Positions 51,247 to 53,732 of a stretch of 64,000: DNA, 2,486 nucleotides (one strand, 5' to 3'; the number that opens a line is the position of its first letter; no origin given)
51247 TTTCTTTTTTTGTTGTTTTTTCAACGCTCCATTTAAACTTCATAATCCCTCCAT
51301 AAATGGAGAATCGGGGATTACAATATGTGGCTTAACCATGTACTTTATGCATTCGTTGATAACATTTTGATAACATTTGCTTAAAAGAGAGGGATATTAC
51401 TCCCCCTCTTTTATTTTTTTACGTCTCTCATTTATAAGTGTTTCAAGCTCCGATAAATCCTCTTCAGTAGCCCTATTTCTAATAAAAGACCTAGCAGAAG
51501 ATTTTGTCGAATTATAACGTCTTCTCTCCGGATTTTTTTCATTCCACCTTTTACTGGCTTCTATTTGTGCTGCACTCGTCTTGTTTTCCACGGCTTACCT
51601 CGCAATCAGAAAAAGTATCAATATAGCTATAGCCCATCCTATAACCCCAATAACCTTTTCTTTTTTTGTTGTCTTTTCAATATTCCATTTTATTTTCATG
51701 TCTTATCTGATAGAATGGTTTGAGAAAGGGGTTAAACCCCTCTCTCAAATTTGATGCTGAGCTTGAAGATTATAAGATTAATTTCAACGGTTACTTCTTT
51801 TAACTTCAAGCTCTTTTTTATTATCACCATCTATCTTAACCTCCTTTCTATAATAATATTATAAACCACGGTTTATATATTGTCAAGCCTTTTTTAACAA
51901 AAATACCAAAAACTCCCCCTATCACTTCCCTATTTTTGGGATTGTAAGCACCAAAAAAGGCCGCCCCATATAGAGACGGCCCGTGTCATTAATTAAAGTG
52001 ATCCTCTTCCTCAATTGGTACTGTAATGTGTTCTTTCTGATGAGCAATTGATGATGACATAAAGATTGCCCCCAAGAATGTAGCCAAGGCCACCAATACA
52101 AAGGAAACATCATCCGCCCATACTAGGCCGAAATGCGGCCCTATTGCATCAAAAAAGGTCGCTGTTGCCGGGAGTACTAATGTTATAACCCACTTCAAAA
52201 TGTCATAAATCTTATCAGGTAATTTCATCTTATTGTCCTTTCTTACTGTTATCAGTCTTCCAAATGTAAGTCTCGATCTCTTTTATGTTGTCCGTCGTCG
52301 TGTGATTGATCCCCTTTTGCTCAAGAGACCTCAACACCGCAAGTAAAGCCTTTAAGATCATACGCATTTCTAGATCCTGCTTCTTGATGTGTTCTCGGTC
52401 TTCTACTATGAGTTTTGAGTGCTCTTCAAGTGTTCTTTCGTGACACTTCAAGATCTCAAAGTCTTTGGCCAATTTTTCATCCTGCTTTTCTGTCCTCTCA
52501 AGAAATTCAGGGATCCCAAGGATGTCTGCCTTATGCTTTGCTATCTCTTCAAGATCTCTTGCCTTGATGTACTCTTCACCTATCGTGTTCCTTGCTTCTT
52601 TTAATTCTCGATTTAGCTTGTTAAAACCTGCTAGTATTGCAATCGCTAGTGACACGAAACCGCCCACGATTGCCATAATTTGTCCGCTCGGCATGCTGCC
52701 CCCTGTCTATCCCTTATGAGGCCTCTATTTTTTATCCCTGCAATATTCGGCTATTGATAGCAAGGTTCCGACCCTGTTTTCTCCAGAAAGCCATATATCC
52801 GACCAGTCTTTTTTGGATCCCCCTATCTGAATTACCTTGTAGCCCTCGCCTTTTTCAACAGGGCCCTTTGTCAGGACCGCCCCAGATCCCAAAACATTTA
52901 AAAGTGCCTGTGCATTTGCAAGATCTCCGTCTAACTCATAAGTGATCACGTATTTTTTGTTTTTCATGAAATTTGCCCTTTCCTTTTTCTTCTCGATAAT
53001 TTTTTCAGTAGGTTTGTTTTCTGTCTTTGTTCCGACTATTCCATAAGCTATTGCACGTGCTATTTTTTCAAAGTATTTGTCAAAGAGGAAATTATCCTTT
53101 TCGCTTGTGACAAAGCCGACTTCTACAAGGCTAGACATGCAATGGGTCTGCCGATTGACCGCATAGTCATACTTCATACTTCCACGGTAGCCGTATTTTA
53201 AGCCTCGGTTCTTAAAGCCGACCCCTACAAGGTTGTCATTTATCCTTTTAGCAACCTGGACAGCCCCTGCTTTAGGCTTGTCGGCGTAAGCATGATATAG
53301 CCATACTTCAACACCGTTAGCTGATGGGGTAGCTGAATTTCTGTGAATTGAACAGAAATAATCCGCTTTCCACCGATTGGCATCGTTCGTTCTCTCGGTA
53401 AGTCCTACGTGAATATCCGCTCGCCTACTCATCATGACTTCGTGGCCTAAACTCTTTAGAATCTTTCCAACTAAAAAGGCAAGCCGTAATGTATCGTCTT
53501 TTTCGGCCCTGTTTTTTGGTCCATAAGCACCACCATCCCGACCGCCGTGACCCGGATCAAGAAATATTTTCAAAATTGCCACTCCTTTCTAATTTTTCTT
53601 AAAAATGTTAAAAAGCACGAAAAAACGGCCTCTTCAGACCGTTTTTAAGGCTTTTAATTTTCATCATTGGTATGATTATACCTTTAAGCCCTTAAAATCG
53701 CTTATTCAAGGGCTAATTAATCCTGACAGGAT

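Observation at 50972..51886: Tandemly duplicated peptide-plus-small-protein micro-operon at the prophage/host junction: a candidate toxin-antitoxin or phage-exclusion moron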

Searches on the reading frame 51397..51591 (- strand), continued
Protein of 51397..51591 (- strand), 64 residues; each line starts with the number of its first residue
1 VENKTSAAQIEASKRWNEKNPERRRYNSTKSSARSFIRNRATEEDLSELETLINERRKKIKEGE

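Call 60: find_encoding_contigs(protein=P0004, flank=3000, max_places=3)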
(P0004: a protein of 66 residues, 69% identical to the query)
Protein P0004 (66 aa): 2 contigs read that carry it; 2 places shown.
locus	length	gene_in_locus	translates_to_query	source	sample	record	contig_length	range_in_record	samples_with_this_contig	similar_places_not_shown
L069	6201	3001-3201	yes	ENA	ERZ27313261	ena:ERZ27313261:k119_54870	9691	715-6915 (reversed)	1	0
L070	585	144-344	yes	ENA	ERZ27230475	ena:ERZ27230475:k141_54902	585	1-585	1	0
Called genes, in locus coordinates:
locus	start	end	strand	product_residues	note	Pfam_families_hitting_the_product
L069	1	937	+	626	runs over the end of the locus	PF00359:PTS_EIIA_2, PF02302:PTS_IIB, PF25554:PTS_EIIB_BC_N, PF02378:PTS_EIIC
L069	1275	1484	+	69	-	-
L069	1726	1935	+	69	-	-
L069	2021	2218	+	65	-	-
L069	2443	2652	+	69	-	-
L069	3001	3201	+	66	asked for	-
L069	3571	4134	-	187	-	PF07155:ECF-ribofla_trS (weak), PF09515:Thia_YuaJ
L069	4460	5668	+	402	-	PF00291:PALP, PF01842:ACT (faint)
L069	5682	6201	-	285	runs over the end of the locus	PF03313:SDH_alpha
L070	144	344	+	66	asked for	-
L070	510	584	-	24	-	?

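Call 75: fold_search(model_id=the predicted structure, library=pdb)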
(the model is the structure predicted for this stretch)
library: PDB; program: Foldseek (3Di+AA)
matches with E <= 10: 1; with E <= 0.001: 0
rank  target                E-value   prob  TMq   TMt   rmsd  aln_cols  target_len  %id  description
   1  7x6i_A                6.8e+00  0.05  0.24  0.04   7.2        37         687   30  Cryo-EM structure of the human TRPC5 ion channel in complex with G alpha i3 subunits, class1 (released 2023-04-26)

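Call 76: get_annotated_region(hit=H16, flank=2500)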
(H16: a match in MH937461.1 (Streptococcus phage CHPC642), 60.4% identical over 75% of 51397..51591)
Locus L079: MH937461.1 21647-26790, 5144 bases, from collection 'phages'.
description: Streptococcus phage CHPC642, complete genome.
organism: Streptococcus phage CHPC642 (NCBI taxid 2365038)
taxonomy: Viruses; Duplodnaviria; Heunggongvirae; Uroviricota; Caudoviricetes; Aliceevansviridae; Moineauvirus; Moineauvirus CHPC642
host: Streptococcus thermophilus; source: -; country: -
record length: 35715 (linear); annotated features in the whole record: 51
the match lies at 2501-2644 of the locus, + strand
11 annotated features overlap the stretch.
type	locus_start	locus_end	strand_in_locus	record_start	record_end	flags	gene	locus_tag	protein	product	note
CDS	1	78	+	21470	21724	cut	-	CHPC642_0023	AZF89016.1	holin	-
CDS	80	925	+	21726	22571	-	-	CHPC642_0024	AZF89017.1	N-acetylmuramoyl-L-alanine amidase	lysin, N-acetylmuramoyl-L-alanine amidase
CDS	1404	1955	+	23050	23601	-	-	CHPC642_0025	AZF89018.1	hypothetical protein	-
CDS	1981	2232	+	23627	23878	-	-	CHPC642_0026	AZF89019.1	hypothetical protein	-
CDS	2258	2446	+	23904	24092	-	-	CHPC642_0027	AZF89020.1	hypothetical protein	-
CDS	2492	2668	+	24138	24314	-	-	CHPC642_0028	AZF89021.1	hypothetical protein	-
CDS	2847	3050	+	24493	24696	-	-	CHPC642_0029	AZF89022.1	cro-like protein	-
CDS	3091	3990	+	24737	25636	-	-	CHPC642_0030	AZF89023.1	hypothetical protein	-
CDS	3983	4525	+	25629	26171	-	-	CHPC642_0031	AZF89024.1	hypothetical protein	-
CDS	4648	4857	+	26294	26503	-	-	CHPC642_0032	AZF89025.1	transcriptional regulator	-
CDS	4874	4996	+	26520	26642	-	-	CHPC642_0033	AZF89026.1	hypothetical protein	-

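Call 77: get_annotated_region(hit=H27, flank=2500)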
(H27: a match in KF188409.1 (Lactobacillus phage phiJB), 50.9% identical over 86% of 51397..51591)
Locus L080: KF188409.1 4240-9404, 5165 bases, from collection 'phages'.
description: Lactobacillus phage phiJB, complete genome.
organism: Lactobacillus phage phiJB (NCBI taxid 1399941)
taxonomy: Viruses; Duplodnaviria; Heunggongvirae; Uroviricota; Caudoviricetes
host: -; source: -; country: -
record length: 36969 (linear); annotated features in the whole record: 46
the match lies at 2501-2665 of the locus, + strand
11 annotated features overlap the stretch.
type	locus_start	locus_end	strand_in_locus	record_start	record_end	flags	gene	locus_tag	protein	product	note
CDS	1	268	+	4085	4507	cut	-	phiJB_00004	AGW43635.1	hypothetical protein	-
CDS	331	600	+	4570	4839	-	-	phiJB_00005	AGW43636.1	hypothetical protein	-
CDS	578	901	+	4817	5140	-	-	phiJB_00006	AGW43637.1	holin protein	-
CDS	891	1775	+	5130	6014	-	-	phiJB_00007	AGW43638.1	muramidase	-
CDS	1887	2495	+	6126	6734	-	-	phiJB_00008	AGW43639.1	hypothetical protein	similar to hypothetical protein NIAS840_01690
CDS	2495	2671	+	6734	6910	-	-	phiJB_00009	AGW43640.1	hypothetical protein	similar to hypothetical protein_04250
CDS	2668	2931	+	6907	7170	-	-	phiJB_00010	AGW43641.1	cytochrome c family protein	-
CDS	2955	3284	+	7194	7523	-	-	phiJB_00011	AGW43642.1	hypothetical protein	-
CDS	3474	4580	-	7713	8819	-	-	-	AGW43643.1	integrase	-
CDS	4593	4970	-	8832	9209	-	-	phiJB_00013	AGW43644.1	hypothetical protein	-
CDS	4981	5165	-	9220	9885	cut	-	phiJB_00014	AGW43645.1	transcriptional regulators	-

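Call 84: find_related_loci(query=A1, collection=viral_contigs, flank=2500)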
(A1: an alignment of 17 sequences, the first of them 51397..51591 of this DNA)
Query A1 (64 aa) in viral_contigs; peptide patterns used: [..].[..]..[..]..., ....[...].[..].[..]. (x = any residue, [..] = any of these).
515 stretches matched a pattern; 297 encode a relative of the query (tblastn E <= 1e-3); the best 80 are kept; 80 distinct loci.
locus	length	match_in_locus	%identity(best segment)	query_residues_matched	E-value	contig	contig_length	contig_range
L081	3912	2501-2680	73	1-60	2e-25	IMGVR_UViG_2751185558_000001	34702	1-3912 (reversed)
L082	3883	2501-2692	77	1-64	5e-22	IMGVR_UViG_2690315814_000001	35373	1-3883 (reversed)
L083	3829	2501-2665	64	6-60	3e-18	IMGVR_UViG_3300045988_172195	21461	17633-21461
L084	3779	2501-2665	64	6-60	7e-18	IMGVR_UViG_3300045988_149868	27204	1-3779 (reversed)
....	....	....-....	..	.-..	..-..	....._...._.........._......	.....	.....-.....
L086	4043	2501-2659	62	8-60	2e-17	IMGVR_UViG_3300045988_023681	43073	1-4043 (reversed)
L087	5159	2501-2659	64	8-60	3e-17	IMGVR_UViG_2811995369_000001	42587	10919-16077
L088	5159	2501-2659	64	8-60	4e-17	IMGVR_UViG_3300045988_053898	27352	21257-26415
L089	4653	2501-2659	62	8-60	1e-16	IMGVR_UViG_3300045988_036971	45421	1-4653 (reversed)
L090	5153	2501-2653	67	11-61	9e-17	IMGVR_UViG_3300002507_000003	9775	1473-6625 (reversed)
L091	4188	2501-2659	62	8-60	2e-16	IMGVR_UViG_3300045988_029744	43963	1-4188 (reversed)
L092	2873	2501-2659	64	8-60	3e-16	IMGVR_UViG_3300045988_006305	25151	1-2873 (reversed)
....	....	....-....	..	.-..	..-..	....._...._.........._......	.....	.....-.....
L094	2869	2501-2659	62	8-60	4e-16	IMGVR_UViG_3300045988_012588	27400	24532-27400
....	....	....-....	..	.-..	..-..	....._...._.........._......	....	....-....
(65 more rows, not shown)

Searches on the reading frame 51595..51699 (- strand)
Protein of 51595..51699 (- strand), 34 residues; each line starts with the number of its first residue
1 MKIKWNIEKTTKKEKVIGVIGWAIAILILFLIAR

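Call 3: search_protein_families(library=pfam, proteins=[window:51595-51699:-], max_evalue=1)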
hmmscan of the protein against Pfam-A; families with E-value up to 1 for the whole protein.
window:51595-51699:- (34 aa): 0 families

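Call 4: search_protein_families(library=phrogs, proteins=[window:51595-51699:-], max_evalue=1)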
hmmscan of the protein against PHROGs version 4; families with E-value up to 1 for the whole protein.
window:51595-51699:- (34 aa): 0 families

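Call 5: search_protein_families(library=ncbifam, proteins=[window:51595-51699:-], max_evalue=1)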
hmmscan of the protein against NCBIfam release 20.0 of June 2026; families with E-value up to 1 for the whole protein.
window:51595-51699:- (34 aa): 0 families

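Call 6: search_protein_families(library=padloc, proteins=[window:51595-51699:-], max_evalue=1)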
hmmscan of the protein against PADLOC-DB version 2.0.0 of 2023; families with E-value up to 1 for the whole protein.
window:51595-51699:- (34 aa): 0 families

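Call 80: search_protein_families(library=ncbifam, proteins=[window:51598-51699:-], max_evalue=5)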
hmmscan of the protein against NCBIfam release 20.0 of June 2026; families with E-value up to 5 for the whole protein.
seq(34 aa): 0 families

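Call 82: search_dna_similar(collection=phages, mode=protein, query=window:51598-51699:-, max_evalue=10, max_rows=15)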
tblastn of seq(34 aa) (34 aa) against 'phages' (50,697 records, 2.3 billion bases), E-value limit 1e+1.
No match.

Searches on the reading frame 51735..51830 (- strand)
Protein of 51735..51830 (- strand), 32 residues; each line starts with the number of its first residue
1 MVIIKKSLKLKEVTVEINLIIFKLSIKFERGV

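Call 52: search_protein_families(library=pfam, proteins=[window:51735-51830:-], max_evalue=5)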
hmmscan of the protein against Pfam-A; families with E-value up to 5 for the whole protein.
seq(32 aa): 0 families

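Call 53: search_protein_families(library=phrogs, proteins=[window:51735-51830:-], max_evalue=5)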
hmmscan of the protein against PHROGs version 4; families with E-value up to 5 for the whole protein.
seq(32 aa): 1 family
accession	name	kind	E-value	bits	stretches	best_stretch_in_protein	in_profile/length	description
phrog_31919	-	unknown function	0.0032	18.4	1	6-32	7-33/44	-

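Call 80: search_protein_families(library=ncbifam, proteins=[window:51735-51830:-], max_evalue=5)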
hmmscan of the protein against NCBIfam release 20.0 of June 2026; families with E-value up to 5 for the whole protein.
seq(32 aa): 0 families

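Call 83: search_dna_similar(collection=phages, mode=protein, query=window:51735-51830:-, max_evalue=10, max_rows=15)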
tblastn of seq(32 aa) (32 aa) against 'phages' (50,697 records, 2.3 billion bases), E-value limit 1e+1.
Records with a match: 1; places in all: 1; records where one place covers at least 80% of the query: 0.
Best place of each record, by identity: 60-80% 1.
By first word of the organism name: Streptococcus 1.
By host as written in the record: Streptococcus mitis P-44 1.
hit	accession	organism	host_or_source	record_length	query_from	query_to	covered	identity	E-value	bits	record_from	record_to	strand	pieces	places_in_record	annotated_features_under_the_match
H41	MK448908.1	Streptococcus phage Javan326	Streptococcus mitis P-44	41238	9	31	72%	60.0%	3e+0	29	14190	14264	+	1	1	none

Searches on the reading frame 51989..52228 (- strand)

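Call 3: search_protein_families(library=pfam, proteins=[window:51989-52228:-], max_evalue=1)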
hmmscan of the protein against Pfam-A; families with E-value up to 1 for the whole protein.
window:51989-52228:- (79 aa): 4 families
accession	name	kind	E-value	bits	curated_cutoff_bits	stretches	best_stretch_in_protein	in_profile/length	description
PF16938.10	Phage_holin_Dp1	-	2.3e-14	53.9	25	1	4-59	2-57/63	Putative phage holin Dp-1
PF15071.11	TMEM220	-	0.075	14.2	27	1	9-67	14-74/100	Transmembrane family 220, helix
PF18159.6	S_4TM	-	0.18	11.6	26.9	1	6-66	27-82/291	SMODS-associating 4TM effector domain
PF15390.12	WDCP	-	0.19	10.4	25.3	1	25-68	15-59/694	WD repeat and coiled-coil-containing protein family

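Call 4: search_protein_families(library=phrogs, proteins=[window:51989-52228:-], max_evalue=1)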
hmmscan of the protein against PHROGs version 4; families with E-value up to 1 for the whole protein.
window:51989-52228:- (79 aa): 4 families
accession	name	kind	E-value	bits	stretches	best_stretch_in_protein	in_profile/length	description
phrog_881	-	lysis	2.3e-17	63.8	1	1-66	1-66/68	holin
phrog_9233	-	lysis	7.2e-09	36.8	1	2-60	13-71/124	holin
phrog_13239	-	unknown function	2.8e-07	31.9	1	3-65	19-81/138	-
phrog_14818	-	unknown function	0.21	12.9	1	41-67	5-31/76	-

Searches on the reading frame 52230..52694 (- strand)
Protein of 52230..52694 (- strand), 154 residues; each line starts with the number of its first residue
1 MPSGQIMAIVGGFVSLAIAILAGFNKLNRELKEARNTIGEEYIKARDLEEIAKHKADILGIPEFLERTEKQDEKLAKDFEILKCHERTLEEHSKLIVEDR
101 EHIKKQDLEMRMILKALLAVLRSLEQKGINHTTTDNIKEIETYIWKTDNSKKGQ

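Call 3: search_protein_families(library=pfam, proteins=[window:52230-52694:-], max_evalue=1)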
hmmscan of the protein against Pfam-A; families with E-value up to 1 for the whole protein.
window:52230-52694:- (154 aa): 4 families
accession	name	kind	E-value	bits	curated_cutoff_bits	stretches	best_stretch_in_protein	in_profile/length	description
PF23902.1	AAA_lid_PRS2_C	-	0.03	14.9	34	1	93-115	48-68/73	PRS2 AAA+ lid C-terminal domain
PF15005.11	IZUMO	-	0.036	15.1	25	1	67-127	41-99/143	Izumo sperm-egg fusion, Ig domain-associated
PF08649.15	DASH_Dad1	-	0.21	12.2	31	0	20-43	20-42/55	DASH complex subunit Dad1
PF06103.16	DUF948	-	0.58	10.8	37.2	0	6-39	5-36/89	Bacterial protein of unknown function (DUF948)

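Call 4: search_protein_families(library=phrogs, proteins=[window:52230-52694:-], max_evalue=1)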
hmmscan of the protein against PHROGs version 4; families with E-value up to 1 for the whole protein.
window:52230-52694:- (154 aa): 3 families
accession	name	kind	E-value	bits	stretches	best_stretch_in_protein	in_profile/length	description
phrog_7885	-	unknown function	0.017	16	1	11-72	17-65/83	-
phrog_1350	-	lysis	0.23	12.6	1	5-62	28-87/97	holin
phrog_1009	-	unknown function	0.74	10.9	0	4-91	12-101/103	-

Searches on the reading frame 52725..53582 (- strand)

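Call 3: search_protein_families(library=pfam, proteins=[window:52725-53582:-], max_evalue=1)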
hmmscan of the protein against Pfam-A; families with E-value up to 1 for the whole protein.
window:52725-53582:- (285 aa): 2 families
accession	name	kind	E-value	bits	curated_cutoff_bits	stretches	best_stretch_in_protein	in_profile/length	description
PF01520.23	Amidase_3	-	8.9e-38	130.5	27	1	6-182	1-172/174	N-acetylmuramoyl-L-alanine amidase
PF02590.22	SPOUT_MTase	-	0.085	13.3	27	1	152-231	5-88/154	Predicted SPOUT methyltransferase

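Call 4: search_protein_families(library=phrogs, proteins=[window:52725-53582:-], max_evalue=1)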
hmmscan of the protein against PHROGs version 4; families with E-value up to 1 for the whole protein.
window:52725-53582:- (285 aa): 5 families
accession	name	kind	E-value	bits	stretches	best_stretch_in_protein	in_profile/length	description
phrog_435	-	lysis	6.9e-52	178.1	1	1-217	110-317/556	endolysin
phrog_2742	-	lysis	6.9e-29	102.3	1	5-214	3-210/318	endolysin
phrog_12727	-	lysis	2.1e-19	71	1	5-199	164-355/393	endolysin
phrog_489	-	lysis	8e-16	58.9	1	5-209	166-378/459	endolysin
phrog_17214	-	lysis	0.0028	18.3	1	5-163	3-166/322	endolysin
